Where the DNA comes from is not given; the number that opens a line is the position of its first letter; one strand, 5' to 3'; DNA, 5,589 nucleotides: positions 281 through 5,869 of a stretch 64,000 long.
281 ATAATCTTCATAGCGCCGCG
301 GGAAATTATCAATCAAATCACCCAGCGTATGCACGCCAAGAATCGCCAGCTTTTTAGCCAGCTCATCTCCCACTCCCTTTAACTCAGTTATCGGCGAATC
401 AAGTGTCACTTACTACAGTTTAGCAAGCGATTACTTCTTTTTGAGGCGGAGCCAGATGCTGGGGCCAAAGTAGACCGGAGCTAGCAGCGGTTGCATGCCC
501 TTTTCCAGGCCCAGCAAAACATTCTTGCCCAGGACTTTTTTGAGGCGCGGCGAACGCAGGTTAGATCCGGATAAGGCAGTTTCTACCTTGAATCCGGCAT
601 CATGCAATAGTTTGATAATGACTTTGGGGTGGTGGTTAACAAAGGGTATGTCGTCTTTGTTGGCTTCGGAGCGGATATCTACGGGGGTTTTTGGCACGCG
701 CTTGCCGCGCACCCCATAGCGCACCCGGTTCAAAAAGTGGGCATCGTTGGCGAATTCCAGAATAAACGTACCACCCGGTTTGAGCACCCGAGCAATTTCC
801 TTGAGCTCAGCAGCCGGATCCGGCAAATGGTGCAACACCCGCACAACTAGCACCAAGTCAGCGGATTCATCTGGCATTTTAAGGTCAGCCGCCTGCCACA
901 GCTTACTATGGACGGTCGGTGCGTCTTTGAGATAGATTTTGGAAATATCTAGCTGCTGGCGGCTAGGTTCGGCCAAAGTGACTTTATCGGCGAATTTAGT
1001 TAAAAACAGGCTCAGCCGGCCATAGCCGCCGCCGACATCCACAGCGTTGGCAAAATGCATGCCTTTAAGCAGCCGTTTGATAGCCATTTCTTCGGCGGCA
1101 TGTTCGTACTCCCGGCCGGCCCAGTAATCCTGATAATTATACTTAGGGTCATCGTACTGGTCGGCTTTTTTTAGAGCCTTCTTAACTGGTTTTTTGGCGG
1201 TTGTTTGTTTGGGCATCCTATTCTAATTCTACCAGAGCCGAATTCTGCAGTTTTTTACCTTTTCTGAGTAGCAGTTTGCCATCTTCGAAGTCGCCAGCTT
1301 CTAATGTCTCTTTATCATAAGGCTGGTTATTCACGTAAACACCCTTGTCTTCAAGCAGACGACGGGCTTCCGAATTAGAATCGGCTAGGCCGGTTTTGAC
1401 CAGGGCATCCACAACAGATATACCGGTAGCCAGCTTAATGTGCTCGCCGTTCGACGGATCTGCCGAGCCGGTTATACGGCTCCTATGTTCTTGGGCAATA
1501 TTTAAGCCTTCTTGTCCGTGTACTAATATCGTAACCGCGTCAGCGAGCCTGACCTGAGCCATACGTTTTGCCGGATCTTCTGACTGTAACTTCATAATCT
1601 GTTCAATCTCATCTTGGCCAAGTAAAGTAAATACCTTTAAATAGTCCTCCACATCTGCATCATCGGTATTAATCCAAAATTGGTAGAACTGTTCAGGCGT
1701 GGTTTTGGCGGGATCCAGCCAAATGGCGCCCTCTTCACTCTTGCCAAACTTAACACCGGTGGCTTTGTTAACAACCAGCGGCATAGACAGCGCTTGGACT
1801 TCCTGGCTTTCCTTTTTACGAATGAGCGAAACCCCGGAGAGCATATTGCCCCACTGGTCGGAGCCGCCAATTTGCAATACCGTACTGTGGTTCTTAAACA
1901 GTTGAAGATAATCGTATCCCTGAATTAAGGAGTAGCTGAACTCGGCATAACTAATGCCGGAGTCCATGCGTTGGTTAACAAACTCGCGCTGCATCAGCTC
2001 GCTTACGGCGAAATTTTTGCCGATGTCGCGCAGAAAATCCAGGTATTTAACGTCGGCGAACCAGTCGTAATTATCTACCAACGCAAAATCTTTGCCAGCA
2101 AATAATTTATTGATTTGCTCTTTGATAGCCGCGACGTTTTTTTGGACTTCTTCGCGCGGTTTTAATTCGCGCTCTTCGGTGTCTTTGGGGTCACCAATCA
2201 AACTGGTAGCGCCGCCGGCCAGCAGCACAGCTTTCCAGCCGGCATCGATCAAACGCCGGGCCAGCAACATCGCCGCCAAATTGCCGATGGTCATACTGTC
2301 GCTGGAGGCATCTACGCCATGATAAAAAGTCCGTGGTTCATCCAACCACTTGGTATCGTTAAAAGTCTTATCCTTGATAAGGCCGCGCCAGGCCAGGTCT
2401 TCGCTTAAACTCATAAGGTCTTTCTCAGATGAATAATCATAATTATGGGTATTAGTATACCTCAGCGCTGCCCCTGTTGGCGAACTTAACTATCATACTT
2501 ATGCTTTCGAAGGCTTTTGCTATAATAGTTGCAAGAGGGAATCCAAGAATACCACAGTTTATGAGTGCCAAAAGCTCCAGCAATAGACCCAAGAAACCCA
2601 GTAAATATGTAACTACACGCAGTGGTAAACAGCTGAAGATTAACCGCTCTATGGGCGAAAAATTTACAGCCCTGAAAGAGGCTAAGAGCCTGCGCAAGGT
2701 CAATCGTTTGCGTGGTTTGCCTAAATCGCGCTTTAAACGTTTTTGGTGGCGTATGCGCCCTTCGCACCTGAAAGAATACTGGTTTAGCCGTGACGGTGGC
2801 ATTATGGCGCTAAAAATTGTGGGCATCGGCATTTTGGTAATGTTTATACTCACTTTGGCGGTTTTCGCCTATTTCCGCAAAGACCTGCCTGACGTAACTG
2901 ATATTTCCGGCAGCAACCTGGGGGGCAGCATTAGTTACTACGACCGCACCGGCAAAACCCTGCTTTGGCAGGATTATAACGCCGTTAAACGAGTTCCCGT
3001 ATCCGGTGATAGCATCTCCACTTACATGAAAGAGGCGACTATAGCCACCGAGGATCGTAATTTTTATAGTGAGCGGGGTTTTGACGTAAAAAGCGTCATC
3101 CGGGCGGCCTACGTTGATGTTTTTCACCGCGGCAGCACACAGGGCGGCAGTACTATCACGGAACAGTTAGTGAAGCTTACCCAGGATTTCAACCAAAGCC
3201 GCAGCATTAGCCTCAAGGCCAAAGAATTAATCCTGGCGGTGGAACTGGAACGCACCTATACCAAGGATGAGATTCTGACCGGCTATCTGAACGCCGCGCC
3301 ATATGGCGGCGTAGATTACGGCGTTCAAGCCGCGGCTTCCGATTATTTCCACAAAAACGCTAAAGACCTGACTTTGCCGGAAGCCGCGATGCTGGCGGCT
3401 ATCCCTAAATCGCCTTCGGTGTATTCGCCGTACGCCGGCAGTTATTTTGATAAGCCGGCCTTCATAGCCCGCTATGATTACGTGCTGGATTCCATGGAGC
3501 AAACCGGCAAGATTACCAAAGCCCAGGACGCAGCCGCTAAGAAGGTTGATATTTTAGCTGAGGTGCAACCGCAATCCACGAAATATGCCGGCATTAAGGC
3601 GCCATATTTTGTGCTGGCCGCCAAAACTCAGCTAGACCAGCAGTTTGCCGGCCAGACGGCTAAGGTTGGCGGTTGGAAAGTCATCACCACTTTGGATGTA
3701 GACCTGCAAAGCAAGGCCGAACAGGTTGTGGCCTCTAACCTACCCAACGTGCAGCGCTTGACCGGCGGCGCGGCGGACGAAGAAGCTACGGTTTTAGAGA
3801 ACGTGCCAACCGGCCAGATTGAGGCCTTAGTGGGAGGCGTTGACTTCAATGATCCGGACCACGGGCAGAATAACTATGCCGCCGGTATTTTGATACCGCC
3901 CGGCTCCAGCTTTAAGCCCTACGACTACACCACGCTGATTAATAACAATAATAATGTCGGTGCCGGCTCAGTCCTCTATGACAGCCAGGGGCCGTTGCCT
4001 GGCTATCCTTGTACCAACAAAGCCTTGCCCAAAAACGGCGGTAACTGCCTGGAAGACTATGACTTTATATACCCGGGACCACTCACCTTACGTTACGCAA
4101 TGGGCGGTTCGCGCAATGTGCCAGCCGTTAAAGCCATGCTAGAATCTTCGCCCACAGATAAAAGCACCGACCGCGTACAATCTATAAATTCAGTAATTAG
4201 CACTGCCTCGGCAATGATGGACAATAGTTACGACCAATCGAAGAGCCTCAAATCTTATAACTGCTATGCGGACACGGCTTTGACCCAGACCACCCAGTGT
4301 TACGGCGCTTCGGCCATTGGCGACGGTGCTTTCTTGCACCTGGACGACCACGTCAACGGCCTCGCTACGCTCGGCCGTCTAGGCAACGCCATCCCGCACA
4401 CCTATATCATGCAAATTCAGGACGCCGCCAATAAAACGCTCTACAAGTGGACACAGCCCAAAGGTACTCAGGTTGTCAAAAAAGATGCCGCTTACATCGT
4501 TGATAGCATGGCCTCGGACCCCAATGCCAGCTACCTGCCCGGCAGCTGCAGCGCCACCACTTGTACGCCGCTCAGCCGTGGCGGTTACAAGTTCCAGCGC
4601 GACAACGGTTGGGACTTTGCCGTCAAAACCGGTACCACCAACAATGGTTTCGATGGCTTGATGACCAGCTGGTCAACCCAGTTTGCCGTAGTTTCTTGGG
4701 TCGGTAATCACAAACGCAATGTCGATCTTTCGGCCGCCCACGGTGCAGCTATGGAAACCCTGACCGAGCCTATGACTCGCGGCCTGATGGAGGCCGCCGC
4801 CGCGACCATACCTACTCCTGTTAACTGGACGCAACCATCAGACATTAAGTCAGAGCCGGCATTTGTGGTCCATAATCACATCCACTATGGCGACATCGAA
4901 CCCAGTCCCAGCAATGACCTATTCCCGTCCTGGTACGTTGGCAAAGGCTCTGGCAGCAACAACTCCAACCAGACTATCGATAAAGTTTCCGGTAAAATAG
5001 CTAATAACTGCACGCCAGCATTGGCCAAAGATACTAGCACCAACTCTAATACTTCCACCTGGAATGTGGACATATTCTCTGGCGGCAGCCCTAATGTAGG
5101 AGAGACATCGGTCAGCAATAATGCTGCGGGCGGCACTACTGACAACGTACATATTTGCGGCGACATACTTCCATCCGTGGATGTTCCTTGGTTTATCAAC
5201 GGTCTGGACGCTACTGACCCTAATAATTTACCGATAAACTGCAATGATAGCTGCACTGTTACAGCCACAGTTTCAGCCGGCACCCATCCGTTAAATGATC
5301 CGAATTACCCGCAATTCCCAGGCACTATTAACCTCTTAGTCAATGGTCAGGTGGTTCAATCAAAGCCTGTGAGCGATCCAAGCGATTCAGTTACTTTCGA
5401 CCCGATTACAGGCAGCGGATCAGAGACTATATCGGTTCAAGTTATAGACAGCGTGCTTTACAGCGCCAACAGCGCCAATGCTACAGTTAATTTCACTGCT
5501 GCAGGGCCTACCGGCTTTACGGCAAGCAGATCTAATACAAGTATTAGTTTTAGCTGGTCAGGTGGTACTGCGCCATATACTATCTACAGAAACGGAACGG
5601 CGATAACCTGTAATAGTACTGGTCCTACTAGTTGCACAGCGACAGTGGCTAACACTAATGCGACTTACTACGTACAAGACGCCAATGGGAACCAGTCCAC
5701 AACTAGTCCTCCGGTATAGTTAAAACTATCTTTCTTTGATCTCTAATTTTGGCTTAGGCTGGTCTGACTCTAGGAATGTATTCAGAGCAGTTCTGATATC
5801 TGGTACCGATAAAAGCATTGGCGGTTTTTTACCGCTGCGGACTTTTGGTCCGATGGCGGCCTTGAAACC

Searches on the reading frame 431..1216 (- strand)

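Call 49: search_protein_families(library=pfam, proteins=[window:431-1216:-], max_evalue=0.00001)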
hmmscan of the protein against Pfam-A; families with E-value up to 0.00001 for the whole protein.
window:431-1216:- (261 aa): 6 families
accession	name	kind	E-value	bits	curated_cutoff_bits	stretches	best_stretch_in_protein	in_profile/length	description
PF08241.18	Methyltransf_11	-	7.6e-19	68.6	21.2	1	59-153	1-95/95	Methyltransferase domain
PF13489.12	Methyltransf_23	-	5.9e-15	55.8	27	1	47-212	14-162/164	Methyltransferase domain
PF13649.12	Methyltransf_25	-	2e-14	54.5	27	1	59-149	2-97/97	Methyltransferase domain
PF08242.18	Methyltransf_12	-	2.3e-13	51.1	30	1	59-151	1-98/98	Methyltransferase domain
PF01209.24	Ubie_methyltran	-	7.3e-09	35.8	20.1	1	48-169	41-168/233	ubiE/COQ5 methyltransferase family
PF13847.12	Methyltransf_31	-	1.2e-08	35.2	27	1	58-157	7-113/145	Methyltransferase domain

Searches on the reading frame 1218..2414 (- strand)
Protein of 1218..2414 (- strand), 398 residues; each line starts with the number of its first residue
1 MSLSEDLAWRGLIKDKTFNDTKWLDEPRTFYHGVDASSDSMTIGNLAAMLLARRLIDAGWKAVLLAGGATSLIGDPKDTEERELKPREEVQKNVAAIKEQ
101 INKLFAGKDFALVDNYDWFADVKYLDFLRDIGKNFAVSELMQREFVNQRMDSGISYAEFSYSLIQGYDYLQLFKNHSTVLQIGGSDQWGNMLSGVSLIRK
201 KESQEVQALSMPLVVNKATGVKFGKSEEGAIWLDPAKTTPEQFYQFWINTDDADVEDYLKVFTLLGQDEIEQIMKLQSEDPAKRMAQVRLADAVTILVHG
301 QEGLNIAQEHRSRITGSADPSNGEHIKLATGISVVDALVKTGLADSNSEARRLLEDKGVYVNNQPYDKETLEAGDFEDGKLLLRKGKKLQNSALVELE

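Call 49: search_protein_families(library=pfam, proteins=[window:1218-2414:-], max_evalue=0.00001)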
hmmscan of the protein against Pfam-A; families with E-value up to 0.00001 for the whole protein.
window:1218-2414:- (398 aa): 2 families
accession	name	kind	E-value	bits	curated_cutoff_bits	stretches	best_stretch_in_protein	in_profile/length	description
PF00579.31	tRNA-synt_1b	-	2.5e-66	224.4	21.1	1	26-309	4-285/292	tRNA synthetases class I (W and Y)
PF22421.1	SYY_C-terminal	-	5.3e-07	29.9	27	1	330-388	17-78/83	Tyrosine--tRNA ligase SYY-like C-terminal domain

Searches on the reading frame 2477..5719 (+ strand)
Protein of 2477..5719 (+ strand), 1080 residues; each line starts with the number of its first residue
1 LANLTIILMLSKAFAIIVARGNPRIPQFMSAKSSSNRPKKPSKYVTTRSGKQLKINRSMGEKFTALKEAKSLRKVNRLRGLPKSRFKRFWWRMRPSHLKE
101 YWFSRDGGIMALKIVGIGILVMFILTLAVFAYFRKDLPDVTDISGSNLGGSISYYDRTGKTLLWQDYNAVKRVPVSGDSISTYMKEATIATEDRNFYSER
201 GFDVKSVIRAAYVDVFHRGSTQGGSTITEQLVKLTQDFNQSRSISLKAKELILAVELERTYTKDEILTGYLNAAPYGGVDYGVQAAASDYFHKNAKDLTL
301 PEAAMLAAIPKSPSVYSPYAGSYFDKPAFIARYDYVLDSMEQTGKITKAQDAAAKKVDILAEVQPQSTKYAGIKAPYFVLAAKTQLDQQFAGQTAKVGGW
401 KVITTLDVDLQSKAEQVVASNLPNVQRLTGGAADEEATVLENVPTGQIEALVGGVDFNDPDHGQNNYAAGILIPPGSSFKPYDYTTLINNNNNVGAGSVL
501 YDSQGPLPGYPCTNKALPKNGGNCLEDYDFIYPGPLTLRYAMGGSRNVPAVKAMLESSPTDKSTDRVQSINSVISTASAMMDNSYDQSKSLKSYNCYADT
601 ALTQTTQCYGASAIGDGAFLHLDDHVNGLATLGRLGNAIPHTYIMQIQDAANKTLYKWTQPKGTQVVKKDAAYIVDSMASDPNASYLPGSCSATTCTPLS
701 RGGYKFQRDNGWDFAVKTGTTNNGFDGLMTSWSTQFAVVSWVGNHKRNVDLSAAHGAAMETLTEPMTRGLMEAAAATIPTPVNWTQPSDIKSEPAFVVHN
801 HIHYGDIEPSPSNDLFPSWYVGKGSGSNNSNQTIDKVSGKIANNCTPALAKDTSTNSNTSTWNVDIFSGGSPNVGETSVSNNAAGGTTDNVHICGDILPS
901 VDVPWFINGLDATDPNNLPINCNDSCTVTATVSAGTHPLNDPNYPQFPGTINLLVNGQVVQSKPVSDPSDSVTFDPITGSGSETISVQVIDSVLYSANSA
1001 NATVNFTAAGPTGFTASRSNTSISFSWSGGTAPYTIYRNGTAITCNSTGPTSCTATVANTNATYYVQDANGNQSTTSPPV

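Call 49: search_protein_families(library=pfam, proteins=[window:2477-5719:+], max_evalue=0.00001)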
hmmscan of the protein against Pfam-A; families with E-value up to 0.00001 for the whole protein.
window:2477-5719:+ (1080 aa): 1 family
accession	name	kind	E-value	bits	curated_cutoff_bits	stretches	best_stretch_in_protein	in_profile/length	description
PF00912.28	Transgly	-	3.7e-53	180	27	1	168-340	10-177/178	Transglycosylase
